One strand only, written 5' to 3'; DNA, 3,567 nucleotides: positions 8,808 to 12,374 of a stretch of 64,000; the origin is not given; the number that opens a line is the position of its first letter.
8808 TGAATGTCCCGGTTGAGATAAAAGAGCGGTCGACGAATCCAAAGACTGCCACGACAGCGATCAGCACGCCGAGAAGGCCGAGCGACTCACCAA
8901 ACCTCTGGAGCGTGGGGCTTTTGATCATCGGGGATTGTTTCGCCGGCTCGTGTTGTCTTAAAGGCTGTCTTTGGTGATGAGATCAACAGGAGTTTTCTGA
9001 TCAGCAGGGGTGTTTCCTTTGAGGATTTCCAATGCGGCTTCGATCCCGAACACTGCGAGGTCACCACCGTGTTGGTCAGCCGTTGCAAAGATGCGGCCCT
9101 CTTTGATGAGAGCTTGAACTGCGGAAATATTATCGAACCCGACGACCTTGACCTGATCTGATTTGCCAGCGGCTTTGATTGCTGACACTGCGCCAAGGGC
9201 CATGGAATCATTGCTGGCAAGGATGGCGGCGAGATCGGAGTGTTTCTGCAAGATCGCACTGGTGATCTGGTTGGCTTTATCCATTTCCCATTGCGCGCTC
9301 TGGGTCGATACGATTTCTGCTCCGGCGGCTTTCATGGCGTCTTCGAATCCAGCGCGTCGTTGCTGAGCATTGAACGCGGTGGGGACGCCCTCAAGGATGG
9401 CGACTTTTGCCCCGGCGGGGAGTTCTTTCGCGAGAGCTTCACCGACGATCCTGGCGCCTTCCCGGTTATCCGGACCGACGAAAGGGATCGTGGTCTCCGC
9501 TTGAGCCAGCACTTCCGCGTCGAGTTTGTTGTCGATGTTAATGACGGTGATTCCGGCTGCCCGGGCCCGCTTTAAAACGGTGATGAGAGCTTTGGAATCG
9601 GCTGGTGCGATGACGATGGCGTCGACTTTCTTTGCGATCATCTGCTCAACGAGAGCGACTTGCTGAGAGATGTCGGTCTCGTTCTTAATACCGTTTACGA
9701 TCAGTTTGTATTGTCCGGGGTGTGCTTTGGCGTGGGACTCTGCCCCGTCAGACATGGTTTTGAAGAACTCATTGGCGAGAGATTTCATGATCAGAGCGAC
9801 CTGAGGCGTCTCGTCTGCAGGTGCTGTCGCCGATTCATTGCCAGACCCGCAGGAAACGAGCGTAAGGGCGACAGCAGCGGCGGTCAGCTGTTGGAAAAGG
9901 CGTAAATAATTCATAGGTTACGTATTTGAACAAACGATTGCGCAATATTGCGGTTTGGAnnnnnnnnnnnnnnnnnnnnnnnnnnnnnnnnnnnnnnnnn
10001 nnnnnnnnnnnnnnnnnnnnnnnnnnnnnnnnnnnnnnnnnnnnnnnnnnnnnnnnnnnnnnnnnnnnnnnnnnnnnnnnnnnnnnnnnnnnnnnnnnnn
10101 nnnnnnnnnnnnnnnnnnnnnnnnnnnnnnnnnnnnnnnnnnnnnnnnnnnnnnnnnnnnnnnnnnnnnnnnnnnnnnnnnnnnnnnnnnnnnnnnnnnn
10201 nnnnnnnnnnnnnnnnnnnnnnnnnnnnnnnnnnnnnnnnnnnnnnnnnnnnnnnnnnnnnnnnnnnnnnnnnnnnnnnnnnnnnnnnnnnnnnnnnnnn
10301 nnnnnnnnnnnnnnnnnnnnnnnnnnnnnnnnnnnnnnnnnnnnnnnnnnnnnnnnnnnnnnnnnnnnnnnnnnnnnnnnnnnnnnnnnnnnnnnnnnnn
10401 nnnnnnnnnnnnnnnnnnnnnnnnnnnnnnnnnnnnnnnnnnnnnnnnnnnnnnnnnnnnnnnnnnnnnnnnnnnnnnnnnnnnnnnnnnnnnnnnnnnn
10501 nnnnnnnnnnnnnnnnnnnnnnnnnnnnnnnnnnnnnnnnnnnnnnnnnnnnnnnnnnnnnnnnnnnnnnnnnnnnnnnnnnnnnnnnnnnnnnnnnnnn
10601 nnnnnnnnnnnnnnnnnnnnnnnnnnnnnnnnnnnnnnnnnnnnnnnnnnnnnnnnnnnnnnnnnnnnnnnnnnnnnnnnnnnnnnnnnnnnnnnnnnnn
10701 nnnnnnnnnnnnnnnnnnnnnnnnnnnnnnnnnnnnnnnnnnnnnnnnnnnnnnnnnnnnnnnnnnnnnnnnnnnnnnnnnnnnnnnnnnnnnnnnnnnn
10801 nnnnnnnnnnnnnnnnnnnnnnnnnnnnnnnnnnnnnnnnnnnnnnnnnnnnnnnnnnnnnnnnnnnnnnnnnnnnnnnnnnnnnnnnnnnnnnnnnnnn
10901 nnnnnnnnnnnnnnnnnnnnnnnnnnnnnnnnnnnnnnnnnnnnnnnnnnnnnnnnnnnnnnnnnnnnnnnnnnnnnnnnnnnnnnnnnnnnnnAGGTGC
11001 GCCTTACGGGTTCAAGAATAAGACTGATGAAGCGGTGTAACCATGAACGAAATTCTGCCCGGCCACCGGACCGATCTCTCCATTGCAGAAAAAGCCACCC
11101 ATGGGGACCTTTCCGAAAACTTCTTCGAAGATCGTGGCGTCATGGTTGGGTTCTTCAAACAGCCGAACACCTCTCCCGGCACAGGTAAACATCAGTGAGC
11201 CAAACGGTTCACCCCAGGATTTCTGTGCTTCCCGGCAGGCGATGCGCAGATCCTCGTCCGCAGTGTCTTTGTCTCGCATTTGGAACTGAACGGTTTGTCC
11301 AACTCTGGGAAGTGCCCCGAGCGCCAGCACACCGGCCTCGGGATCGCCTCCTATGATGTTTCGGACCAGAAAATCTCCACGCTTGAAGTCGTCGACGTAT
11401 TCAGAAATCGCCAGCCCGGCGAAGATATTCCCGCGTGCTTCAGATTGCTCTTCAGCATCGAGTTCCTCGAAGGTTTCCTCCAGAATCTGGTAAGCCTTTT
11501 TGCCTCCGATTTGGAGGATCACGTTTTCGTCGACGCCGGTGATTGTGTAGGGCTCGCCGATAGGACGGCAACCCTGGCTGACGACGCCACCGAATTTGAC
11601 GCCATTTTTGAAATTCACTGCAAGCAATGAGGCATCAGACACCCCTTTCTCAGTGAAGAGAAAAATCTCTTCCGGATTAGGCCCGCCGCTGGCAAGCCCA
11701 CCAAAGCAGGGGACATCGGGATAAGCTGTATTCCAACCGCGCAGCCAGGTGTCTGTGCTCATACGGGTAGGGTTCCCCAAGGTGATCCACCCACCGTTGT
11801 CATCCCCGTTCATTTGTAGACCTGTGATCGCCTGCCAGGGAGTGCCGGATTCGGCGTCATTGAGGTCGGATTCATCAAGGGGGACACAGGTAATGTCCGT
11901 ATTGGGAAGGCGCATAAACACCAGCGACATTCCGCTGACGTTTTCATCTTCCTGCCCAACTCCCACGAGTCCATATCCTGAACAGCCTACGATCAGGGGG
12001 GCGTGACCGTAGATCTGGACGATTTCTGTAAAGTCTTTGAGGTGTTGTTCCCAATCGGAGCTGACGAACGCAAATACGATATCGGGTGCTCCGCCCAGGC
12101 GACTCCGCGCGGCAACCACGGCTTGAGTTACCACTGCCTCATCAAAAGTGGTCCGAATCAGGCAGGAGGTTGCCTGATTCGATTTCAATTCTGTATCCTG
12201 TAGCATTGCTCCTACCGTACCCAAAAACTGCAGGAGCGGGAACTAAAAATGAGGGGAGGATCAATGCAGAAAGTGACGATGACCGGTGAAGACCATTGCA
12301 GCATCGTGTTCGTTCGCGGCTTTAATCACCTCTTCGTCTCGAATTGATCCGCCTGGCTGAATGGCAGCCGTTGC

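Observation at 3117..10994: LacI-headed locus: orphan sugar-type SBP + permease (no ATPase) followed by three secreted nucleoside-hydrolase-fold domains and a sulfatase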

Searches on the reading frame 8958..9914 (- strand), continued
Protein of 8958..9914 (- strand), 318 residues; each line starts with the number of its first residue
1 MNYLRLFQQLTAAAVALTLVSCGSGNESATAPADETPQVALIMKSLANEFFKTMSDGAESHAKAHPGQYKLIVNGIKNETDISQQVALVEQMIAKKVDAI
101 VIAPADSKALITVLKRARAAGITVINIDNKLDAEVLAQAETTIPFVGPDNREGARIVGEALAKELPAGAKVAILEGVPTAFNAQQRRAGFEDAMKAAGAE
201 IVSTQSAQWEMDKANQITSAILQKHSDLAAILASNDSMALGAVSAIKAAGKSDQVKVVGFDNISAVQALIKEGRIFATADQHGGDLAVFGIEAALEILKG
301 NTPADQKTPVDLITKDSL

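Call 40: find_encoding_contigs(protein=P0122, flank=10000, max_places=2)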
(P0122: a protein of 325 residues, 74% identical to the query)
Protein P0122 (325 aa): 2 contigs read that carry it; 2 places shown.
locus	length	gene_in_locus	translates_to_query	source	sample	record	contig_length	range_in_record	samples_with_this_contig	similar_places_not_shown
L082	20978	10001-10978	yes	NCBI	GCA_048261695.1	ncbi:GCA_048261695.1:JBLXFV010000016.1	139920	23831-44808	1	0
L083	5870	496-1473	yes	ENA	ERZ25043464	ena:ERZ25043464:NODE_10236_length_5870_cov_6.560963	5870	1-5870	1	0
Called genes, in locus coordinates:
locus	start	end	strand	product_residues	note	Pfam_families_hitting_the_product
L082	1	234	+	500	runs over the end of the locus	PF00884:Sulfatase, PF01663:Phosphodiest (weak), PF16347:SGSH_C (faint)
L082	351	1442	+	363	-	PF08450:SGL (faint), PF10282:Lactonase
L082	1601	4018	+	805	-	PF07583:PSCyt2, PF07587:PSD1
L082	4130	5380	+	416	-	PF07394:DUF1501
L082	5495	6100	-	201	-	PF02630:SCO1-SenC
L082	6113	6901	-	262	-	PF03781:FGE-sulfatase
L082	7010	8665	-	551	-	PF07731:Cu-oxidase_2 (faint), PF07732:Cu-oxidase_3, PF00034:Cytochrom_C, PF13442:Cytochrome_CBB3 (faint)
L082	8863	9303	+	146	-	PF02082:Rrf2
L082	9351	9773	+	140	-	-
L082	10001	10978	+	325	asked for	PF00532:Peripla_BP_1, PF13407:Peripla_BP_4, PF13377:Peripla_BP_3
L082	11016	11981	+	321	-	PF02653:BPD_transp_2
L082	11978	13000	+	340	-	PF01156:IU_nuc_hydro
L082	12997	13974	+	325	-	PF01156:IU_nuc_hydro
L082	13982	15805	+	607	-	PF00884:Sulfatase, PF16347:SGSH_C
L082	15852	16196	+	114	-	-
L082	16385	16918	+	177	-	-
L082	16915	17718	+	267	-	PF00082:Peptidase_S8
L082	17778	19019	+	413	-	PF03734:YkuD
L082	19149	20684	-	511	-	PF00884:Sulfatase, PF01663:Phosphodiest (faint), PF16347:SGSH_C (weak)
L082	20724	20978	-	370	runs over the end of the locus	-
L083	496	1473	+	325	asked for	PF00532:Peripla_BP_1, PF13407:Peripla_BP_4, PF13377:Peripla_BP_3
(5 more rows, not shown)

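Call 41: find_encoding_contigs(protein=P0152, flank=10000, max_places=2)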
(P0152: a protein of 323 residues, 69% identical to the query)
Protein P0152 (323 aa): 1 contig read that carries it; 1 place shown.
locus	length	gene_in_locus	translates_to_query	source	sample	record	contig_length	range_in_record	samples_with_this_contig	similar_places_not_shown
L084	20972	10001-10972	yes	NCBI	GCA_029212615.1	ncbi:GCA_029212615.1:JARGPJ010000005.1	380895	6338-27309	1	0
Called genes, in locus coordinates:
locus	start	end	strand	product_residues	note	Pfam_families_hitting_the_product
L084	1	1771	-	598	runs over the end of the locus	PF00999:Na_H_Exchanger, PF02254:TrkA_N (faint)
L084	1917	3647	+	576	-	-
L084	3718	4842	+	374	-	PF09949:APP1_cat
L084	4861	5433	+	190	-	PF06055:ExoD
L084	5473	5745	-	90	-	-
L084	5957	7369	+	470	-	PF01370:Epimerase, PF08338:DUF1731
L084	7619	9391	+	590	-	-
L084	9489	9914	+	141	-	PF09346:SMI1_KNR4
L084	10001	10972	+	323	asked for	PF00532:Peripla_BP_1, PF13407:Peripla_BP_4, PF13377:Peripla_BP_3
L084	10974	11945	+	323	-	PF02653:BPD_transp_2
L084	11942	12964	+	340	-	PF01156:IU_nuc_hydro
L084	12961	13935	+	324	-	PF01156:IU_nuc_hydro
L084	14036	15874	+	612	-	PF00884:Sulfatase, PF16347:SGSH_C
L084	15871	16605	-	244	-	PF25975:CzcB_C (weak)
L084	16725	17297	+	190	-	-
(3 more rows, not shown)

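Call 83: search_solved_structures(query=window:8958-9914:-, max_evalue=1e-33, show_alignments=5)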
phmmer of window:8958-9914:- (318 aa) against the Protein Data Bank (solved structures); distinct sequences matched with E-value up to 1e-33: 8.
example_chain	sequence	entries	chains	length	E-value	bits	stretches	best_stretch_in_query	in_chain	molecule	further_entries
4yle_A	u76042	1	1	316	6.3e-99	334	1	10-315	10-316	Periplasmic binding protein/LacI transcriptional regulator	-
5dte_A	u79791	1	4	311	6.9e-50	173.2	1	30-301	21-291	Monosaccharide-transporting ATPase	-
2ioy_A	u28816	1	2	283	1.6e-38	135.9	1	39-316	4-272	Periplasmic sugar-binding protein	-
2gx6_A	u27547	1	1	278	5.6e-35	124.3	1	39-312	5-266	D-ribose-binding periplasmic protein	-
1drj_A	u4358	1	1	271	8.9e-35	123.6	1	39-312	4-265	D-RIBOSE-BINDING PROTEIN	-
1dbp_A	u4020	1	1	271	1e-34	123.4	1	39-312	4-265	D-RIBOSE-BINDING PROTEIN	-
1urp_A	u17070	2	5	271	1.4e-34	122.9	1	39-312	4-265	D-RIBOSE-BINDING PROTEIN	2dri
1drk_A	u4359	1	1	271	2.2e-34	122.3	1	39-312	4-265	D-RIBOSE-BINDING PROTEIN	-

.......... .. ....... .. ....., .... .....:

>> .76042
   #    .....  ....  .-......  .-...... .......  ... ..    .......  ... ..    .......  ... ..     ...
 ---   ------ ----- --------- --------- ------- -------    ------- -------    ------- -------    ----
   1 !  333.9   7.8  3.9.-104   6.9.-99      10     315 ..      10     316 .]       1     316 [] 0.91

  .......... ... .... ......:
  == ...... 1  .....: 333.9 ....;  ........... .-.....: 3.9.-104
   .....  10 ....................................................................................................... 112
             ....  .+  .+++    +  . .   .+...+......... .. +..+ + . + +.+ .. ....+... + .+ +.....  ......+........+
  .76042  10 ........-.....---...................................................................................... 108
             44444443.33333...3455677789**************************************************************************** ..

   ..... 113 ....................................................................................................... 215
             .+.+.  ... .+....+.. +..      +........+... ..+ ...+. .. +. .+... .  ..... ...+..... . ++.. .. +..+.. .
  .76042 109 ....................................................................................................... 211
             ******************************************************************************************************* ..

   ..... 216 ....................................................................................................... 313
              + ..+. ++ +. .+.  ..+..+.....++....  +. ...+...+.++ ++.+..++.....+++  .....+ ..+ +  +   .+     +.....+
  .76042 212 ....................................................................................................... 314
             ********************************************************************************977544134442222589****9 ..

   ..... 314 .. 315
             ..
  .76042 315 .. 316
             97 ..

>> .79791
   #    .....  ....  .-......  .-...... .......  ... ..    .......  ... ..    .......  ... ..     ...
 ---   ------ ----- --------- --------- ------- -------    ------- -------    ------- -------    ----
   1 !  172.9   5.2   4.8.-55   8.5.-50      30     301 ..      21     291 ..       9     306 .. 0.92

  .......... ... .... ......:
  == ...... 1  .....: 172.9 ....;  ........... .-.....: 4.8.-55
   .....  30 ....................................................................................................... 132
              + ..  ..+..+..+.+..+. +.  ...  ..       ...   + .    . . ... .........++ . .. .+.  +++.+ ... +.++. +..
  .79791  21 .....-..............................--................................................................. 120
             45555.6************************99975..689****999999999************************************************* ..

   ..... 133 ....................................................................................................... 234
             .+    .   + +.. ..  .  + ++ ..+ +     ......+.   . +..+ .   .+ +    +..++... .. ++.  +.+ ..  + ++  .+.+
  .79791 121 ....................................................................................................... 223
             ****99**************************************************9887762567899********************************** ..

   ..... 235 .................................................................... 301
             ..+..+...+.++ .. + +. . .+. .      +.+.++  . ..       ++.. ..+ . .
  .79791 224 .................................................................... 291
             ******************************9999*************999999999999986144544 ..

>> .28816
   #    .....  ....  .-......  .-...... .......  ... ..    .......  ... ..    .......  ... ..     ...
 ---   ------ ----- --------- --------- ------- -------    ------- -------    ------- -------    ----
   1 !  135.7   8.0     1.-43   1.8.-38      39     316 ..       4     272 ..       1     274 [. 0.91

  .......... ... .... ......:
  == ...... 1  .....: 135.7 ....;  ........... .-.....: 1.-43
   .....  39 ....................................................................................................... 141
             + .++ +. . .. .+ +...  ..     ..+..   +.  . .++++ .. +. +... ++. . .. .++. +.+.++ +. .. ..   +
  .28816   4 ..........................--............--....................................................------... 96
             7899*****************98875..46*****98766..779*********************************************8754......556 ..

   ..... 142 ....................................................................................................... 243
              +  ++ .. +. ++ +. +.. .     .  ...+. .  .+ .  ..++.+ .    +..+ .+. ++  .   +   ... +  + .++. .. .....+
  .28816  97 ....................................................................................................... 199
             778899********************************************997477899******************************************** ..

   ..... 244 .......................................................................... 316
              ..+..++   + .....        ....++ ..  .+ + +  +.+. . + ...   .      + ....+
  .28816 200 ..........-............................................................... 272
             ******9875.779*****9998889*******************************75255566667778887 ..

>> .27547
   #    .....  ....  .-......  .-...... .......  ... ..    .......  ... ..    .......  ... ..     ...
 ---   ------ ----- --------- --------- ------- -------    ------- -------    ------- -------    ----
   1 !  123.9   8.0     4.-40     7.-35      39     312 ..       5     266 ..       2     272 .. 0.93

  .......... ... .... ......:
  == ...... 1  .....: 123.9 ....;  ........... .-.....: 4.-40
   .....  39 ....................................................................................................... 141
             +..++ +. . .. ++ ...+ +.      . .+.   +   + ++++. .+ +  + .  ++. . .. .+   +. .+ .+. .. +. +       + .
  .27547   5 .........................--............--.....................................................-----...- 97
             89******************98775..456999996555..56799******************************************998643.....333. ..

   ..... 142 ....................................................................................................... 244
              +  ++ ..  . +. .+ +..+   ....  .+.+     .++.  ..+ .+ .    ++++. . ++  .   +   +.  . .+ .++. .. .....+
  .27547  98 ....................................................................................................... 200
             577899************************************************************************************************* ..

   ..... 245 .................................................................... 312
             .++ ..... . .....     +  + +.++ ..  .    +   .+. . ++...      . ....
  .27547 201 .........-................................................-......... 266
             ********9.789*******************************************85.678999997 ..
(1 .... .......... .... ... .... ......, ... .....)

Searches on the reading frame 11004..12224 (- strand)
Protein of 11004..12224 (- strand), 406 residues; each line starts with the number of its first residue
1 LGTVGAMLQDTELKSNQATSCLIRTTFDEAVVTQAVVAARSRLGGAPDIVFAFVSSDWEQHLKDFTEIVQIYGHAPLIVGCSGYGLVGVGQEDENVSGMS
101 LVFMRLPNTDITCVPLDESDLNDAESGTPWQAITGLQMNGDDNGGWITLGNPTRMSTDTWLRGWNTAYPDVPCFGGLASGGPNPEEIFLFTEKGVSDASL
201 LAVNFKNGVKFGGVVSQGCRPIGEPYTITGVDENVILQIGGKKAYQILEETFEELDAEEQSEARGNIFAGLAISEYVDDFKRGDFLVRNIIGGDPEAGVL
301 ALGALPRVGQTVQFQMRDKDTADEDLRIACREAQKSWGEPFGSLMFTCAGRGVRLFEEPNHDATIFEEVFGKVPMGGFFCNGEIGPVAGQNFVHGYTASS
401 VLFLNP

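Call 4: search_protein_families(library=pfam, proteins=[window:11004-12224:-], max_evalue=0.01)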
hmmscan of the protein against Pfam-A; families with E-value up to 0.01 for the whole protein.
window:11004-12224:- (406 aa): 2 families
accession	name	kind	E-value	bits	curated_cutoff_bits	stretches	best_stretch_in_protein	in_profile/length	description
PF08495.15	FIST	-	2e-25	90.2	23.2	1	48-242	1-189/189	FIST N domain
PF10442.14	FIST_C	-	1.1e-24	87.5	28.5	1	244-386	1-131/131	FIST C domain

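Call 5: search_protein_families(library=ncbifam, proteins=[window:11004-12224:-], max_evalue=0.01)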
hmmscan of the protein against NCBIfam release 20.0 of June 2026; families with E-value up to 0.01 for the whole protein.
window:11004-12224:- (406 aa): 0 families
